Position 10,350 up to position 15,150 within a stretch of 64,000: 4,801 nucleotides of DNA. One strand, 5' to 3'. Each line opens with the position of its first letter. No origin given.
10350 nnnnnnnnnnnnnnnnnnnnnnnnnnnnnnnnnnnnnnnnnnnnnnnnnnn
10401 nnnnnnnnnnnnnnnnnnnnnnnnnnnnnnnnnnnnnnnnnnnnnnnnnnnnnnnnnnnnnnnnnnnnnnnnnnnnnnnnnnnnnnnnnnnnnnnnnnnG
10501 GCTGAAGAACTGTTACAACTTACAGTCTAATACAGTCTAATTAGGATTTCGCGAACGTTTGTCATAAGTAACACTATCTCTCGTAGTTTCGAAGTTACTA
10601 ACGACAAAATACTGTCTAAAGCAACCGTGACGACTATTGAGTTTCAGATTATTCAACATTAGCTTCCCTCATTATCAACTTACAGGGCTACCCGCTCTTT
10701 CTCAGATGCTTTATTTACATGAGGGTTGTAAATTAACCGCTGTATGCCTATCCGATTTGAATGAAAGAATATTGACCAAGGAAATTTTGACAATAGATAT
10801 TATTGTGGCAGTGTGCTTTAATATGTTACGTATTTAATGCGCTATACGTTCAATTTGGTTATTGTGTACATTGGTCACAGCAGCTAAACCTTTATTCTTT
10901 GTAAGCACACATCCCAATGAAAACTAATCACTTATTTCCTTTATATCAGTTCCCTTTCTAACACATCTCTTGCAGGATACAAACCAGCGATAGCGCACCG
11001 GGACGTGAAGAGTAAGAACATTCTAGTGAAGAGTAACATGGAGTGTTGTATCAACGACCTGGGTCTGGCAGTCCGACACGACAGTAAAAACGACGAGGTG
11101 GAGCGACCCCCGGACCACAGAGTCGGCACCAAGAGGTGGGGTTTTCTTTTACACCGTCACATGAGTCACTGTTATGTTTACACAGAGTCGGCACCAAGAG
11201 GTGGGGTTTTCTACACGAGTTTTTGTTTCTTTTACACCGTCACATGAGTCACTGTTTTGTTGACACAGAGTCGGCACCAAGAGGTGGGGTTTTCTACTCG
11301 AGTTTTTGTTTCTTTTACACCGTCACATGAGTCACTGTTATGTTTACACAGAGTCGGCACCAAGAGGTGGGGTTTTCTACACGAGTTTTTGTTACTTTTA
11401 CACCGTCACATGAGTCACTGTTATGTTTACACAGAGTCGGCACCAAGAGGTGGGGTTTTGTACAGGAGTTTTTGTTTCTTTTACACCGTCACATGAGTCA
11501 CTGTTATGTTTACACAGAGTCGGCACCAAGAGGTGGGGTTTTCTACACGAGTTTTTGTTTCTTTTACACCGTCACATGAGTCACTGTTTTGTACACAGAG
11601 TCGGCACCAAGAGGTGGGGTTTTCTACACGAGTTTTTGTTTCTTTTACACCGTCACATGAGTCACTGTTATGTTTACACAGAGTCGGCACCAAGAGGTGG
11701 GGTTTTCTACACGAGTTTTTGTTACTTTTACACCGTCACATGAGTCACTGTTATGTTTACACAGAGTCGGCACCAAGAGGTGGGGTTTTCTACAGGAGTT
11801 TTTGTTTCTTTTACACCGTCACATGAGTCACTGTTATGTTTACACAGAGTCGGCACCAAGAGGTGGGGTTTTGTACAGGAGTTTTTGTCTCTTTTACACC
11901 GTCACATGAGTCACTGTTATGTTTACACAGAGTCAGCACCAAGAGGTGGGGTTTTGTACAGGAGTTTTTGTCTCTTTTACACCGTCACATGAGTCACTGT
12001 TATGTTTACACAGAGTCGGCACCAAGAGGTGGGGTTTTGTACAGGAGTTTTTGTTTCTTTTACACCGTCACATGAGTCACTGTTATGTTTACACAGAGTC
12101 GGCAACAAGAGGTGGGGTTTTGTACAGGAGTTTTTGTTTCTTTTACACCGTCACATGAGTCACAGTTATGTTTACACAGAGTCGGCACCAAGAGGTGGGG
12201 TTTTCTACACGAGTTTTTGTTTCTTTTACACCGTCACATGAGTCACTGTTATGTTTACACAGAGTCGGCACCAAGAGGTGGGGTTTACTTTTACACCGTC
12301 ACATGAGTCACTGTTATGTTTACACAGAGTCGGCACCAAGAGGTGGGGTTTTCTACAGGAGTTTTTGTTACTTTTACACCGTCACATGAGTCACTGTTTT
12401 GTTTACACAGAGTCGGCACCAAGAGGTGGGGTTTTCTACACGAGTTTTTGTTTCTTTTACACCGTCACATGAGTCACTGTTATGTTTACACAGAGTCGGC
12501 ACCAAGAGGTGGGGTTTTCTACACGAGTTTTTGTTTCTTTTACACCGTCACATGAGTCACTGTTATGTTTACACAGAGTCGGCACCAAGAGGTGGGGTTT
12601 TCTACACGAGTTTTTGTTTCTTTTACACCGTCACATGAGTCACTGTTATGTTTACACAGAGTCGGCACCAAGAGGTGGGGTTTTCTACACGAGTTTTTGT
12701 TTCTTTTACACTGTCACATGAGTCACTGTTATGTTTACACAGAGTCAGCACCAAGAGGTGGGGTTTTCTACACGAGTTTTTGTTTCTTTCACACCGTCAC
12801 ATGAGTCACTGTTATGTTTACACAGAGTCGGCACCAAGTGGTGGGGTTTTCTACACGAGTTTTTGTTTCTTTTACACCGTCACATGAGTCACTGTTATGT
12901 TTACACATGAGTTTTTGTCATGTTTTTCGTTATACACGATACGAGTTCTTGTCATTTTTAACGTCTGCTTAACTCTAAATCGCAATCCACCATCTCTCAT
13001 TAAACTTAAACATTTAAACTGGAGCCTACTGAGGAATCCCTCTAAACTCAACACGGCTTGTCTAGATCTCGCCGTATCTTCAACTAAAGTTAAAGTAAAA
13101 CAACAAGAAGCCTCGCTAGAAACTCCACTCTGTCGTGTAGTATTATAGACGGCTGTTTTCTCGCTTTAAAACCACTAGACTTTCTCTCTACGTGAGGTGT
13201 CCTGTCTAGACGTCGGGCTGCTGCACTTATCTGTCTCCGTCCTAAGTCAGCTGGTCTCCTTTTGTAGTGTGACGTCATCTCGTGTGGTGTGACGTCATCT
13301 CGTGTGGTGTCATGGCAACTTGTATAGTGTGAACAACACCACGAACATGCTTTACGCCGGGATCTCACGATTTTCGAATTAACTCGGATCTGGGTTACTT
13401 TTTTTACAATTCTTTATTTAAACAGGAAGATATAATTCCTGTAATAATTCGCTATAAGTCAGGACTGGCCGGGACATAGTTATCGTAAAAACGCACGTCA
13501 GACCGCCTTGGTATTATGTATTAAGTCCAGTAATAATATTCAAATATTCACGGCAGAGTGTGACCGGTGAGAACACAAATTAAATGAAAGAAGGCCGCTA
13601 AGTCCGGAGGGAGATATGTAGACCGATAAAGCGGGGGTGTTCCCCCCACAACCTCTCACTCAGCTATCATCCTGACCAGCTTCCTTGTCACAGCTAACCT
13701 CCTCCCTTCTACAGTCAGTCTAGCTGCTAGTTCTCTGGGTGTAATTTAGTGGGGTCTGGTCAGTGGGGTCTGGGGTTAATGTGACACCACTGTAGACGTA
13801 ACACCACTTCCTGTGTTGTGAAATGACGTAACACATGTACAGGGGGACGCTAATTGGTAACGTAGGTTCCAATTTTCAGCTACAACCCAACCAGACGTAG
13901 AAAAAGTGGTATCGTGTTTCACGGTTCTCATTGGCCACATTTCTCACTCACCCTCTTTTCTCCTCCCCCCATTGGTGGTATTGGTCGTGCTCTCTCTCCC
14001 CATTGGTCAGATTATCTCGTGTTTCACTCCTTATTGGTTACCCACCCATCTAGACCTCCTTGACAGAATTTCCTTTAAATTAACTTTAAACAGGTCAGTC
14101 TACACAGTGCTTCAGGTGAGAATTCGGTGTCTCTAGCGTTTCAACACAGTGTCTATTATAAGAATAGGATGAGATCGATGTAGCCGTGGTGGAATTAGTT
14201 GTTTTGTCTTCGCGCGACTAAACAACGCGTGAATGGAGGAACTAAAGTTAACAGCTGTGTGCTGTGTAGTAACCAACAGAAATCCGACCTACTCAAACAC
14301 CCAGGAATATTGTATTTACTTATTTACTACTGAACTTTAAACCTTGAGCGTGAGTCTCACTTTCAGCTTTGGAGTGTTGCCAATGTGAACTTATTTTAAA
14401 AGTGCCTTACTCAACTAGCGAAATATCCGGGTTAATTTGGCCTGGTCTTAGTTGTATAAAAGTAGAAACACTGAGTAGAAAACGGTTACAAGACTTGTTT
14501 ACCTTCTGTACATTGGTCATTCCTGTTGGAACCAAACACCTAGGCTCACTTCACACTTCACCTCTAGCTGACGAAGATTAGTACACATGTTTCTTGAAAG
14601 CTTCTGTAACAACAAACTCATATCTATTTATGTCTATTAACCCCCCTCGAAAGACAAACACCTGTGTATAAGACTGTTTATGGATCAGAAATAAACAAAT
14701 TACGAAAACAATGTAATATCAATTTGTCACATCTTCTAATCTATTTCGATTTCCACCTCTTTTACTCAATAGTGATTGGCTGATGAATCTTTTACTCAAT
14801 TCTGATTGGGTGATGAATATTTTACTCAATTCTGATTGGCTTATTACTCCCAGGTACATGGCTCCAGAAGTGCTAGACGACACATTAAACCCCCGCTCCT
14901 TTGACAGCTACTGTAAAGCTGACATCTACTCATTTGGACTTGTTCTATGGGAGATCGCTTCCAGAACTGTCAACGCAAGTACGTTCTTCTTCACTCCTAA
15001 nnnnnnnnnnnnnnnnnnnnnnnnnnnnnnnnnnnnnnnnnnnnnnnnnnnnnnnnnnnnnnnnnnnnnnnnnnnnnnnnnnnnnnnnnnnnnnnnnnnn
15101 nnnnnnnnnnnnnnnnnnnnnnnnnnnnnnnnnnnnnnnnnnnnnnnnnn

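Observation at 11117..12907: About 21 tandem decoy copies of an authentic exon end plus 5' splice site immediately downstream of receptor exon 9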

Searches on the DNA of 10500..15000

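Call 60: search_rna_families(source=window, start=10500, end=15000, threshold=evalue, max_evalue=1)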
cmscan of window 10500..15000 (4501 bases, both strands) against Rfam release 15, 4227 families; matches with E-value up to 1: 0.
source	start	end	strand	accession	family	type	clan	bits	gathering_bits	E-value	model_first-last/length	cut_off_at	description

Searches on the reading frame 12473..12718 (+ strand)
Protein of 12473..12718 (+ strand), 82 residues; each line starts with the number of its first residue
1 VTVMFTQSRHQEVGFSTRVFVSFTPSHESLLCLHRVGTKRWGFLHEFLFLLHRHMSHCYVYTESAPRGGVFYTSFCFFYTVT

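Call 23: find_homologous_proteins(query=window:12473-12718:+, max_evalue=0.001)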
Query seq(82 aa): no candidate shares three 5-residue words with the query. No homologue found.
